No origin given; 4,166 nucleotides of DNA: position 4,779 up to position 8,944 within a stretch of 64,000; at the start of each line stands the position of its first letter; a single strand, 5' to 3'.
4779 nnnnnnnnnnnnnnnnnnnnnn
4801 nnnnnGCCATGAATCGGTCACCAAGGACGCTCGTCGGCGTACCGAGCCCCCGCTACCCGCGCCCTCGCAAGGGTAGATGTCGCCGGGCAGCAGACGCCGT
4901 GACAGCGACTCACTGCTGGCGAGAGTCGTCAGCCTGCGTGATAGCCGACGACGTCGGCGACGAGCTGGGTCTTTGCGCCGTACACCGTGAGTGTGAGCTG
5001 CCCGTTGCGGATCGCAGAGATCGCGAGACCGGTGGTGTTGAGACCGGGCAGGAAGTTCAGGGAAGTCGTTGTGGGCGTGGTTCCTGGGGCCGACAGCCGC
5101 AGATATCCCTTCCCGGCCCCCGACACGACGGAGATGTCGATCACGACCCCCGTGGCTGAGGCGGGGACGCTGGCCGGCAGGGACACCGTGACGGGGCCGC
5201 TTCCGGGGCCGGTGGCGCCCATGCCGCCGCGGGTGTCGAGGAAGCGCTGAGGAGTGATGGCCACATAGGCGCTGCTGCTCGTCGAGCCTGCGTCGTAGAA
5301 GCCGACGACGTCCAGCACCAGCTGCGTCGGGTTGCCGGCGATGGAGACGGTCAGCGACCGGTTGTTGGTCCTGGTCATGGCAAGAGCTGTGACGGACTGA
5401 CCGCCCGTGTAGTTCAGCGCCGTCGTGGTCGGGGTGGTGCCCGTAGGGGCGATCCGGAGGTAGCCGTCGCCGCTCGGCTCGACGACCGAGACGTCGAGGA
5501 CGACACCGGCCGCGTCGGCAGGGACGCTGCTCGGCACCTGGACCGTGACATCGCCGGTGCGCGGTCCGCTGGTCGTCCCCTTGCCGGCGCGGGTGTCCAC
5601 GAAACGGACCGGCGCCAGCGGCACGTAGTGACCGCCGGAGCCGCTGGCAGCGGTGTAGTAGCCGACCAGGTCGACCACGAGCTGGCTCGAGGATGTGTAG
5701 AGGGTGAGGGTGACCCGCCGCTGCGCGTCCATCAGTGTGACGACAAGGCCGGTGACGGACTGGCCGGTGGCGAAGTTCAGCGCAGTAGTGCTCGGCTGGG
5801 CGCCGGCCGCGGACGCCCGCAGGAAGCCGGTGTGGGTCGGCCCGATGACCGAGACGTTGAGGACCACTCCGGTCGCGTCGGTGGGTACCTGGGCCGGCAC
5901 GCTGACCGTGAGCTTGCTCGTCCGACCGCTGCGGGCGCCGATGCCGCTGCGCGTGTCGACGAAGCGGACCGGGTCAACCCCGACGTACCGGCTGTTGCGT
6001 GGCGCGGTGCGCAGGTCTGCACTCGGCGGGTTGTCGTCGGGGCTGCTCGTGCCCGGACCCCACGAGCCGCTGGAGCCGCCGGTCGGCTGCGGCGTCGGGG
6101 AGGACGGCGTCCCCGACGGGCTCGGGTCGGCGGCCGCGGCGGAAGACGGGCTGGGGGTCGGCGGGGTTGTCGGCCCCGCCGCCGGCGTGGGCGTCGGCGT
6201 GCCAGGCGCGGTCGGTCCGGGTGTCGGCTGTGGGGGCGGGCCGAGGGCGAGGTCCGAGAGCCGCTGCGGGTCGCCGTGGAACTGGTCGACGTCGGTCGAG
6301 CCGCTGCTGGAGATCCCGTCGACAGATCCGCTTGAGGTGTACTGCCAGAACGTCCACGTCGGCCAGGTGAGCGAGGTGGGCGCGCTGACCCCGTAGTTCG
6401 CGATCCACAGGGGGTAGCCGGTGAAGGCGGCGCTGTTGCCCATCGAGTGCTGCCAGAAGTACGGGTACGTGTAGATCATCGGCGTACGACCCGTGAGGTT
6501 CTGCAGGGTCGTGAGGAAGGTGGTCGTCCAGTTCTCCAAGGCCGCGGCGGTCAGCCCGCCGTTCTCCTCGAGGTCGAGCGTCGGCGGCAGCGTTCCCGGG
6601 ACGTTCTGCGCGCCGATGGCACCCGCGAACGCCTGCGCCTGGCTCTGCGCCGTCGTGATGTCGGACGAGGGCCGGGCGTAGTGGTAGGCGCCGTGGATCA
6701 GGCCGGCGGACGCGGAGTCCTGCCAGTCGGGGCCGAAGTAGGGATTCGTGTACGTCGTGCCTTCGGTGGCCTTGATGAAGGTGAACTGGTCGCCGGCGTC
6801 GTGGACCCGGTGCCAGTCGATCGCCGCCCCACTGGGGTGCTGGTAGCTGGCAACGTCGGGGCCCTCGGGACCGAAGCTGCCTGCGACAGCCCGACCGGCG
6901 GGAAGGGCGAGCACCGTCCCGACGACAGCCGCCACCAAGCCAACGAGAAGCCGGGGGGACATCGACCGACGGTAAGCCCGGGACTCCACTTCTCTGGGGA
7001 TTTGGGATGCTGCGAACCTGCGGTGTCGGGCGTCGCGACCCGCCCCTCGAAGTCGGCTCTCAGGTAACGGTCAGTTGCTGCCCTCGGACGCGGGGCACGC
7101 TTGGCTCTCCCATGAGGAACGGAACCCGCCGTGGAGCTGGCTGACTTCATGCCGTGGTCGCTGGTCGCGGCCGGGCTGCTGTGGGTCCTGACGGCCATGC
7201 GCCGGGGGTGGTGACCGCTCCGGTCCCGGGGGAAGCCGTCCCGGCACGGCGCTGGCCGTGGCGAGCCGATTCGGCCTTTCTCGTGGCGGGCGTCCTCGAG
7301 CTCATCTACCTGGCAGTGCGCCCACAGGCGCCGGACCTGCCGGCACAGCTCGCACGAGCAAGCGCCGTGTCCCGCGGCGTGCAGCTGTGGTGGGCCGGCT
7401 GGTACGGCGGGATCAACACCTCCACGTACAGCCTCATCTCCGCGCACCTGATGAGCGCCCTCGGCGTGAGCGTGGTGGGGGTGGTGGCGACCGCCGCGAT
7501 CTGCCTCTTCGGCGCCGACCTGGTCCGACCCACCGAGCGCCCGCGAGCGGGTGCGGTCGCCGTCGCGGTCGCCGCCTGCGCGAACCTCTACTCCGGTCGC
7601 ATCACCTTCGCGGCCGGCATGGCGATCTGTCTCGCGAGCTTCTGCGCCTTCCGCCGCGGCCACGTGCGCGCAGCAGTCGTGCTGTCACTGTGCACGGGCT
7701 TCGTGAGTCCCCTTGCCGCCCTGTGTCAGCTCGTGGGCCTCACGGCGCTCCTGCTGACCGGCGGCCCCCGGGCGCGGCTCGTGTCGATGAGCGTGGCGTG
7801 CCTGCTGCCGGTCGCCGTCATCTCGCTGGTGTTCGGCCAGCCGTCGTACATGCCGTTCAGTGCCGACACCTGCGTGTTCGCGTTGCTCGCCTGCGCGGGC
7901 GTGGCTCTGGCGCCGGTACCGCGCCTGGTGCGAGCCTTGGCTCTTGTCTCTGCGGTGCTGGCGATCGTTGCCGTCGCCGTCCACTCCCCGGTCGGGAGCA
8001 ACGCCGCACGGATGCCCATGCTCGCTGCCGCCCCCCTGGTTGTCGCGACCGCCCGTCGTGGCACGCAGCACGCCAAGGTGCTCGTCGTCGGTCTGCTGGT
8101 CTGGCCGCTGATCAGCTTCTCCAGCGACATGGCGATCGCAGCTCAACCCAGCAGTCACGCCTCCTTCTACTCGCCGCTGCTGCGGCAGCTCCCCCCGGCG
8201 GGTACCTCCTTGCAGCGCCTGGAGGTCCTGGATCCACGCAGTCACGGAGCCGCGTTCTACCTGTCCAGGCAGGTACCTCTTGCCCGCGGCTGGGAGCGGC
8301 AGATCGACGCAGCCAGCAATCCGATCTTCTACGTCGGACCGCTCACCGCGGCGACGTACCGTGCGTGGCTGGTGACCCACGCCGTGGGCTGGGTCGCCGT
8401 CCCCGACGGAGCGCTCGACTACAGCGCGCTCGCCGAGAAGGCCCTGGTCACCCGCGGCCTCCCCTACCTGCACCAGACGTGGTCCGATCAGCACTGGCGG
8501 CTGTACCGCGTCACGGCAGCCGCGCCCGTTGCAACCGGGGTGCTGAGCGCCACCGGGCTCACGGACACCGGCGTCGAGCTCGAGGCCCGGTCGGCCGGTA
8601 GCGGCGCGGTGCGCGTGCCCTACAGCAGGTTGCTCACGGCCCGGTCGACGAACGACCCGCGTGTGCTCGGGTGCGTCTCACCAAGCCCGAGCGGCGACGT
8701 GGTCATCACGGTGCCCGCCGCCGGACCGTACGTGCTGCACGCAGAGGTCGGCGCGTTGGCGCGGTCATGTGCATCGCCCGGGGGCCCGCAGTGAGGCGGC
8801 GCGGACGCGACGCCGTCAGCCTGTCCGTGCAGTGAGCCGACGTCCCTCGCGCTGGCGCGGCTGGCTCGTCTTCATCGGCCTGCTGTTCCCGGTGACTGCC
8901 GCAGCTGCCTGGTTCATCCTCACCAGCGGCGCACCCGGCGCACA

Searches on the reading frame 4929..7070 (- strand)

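Call 33: search_protein_families(library=pfam, proteins=[window:4929-7070:-], max_evalue=0.001)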
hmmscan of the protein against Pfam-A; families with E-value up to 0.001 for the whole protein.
window:4929-7070:- (713 aa): 1 family
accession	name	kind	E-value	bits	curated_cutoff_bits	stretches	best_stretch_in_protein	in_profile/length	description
PF01183.26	Glyco_hydro_25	-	1.3e-47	162.9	27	1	72-253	2-180/180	Glycosyl hydrolases family 25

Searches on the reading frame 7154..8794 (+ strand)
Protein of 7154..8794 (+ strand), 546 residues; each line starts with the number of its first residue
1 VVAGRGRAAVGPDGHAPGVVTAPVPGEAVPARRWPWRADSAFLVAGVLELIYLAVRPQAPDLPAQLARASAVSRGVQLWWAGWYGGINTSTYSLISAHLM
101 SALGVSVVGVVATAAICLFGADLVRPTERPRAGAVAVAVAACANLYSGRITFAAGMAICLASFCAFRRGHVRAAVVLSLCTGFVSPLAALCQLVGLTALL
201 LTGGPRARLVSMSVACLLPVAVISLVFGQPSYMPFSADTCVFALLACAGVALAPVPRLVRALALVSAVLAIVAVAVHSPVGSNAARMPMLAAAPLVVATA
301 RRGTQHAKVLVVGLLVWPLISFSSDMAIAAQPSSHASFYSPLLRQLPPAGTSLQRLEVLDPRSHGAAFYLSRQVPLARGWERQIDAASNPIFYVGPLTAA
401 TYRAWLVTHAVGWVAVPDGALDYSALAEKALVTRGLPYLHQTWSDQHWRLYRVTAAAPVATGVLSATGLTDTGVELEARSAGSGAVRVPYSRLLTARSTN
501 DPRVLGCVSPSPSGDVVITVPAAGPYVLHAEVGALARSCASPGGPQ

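Call 6: search_protein_families(library=pfam, proteins=[window:7154-8794:+], max_evalue=0.01)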
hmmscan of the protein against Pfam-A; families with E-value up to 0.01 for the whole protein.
window:7154-8794:+ (546 aa): 0 families

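Call 49: search_protein_families(library=ncbifam, proteins=[window:7154-8794:+], max_evalue=0.001)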
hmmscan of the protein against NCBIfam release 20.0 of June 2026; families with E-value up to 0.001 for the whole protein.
window:7154-8794:+ (546 aa): 0 families

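Call 65: find_homologous_proteins(query=window:7154-8791:+, max_evalue=0.00001)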
Query window:7154-8791:+ (546 aa): 696 proteins with E <= 0.00001 among 8000 candidates; the best 120 are listed.
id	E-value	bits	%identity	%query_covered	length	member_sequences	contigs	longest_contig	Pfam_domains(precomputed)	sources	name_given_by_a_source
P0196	0.0e+0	1072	100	92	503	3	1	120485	-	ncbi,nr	ncbi:MAG: hypothetical protein JWP11_838 [Frankiales bacterium]|nr:hypothetical protein [Frankiales 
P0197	5.6e-277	938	84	97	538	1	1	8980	-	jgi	jgi:hypothetical protein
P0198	2.1e-249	847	80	92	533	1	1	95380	-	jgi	jgi:hypothetical protein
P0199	1.4e-244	831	76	94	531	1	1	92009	-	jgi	jgi:hypothetical protein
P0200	2.9e-243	827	75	95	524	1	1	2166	-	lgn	-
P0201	6.2e-242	822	78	90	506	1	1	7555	-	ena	-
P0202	3.8e-233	793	75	91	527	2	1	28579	-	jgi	jgi:hypothetical protein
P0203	4.7e-211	720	70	89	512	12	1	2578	-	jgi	jgi:hypothetical protein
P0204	1.7e-207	709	66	92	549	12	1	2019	-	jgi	jgi:hypothetical protein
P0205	3.0e-199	681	66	91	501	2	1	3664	-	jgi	jgi:hypothetical protein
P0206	5.5e-197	674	66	91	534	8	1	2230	-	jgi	jgi:hypothetical protein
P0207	3.4e-190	652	66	90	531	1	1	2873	-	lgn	-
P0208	4.6e-183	628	62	89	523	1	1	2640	-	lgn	-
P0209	6.7e-182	624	60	93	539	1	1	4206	-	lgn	-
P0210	2.8e-176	606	63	89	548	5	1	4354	-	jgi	jgi:hypothetical protein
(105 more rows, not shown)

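Call 66: find_encoding_contigs(protein=P0198, flank=10000, max_places=2)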
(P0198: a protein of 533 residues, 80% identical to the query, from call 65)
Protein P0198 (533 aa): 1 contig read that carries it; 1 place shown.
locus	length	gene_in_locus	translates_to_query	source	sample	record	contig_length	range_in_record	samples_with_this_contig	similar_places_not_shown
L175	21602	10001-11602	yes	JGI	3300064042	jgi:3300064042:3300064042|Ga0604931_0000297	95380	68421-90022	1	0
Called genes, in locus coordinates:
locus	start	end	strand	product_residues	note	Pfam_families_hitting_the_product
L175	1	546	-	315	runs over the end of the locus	PF00107:ADH_zinc_N, PF13602:ADH_zinc_N_2 (weak)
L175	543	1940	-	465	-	PF01979:Amidohydro_1, PF07969:Amidohydro_3 (faint)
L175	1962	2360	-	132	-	PF02311:AraC_binding, PF07883:Cupin_2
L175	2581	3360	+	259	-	PF00392:GntR, PF07729:FCD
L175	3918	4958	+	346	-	PF01210:NAD_Gly3P_dh_N (weak), PF02558:ApbA, PF08546:ApbA_C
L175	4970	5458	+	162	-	PF00190:Cupin_1 (weak), PF02311:AraC_binding (weak), PF07883:Cupin_2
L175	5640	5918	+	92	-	-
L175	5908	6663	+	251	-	PF01925:TauE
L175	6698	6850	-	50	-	-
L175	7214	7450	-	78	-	PF00710:Asparaginase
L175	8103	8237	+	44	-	-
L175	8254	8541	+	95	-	-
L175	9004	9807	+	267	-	PF00657:Lipase_GDSL, PF13472:Lipase_GDSL_2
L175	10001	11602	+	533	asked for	-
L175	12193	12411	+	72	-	PF24254:DUF7455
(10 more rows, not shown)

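Call 68: list_cluster_members(proteins=[P0196, window:14287-15483:+, window:14251-15483:+, window:10009-11082:+, P0121])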
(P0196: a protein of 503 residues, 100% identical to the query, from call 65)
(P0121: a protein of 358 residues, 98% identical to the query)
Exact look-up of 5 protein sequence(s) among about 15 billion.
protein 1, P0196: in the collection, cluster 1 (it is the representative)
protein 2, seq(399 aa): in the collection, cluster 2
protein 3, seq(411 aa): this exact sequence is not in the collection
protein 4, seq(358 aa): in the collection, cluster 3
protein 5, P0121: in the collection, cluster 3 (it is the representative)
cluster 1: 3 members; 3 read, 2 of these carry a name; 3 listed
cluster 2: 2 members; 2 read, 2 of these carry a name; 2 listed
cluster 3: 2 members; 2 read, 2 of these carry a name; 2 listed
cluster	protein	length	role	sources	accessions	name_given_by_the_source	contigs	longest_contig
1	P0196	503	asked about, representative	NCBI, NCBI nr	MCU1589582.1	MAG: hypothetical protein JWP11_838 [Frankiales bacterium] | hypothetical protein [Frankiales bacterium]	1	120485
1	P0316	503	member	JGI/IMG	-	hypothetical protein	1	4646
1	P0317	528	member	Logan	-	-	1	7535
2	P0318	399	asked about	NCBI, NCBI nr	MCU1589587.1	MAG: transporter related protein [Frankiales bacterium] | transporter related protein [Frankiales bacterium]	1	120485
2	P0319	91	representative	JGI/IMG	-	hypothetical protein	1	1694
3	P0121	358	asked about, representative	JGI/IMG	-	protein-L-isoaspartate O-methyltransferase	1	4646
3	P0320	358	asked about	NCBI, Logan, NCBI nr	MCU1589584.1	MAG: putative glycosyltransferase [Frankiales bacterium] | putative glycosyltransferase [Frankiales bacterium]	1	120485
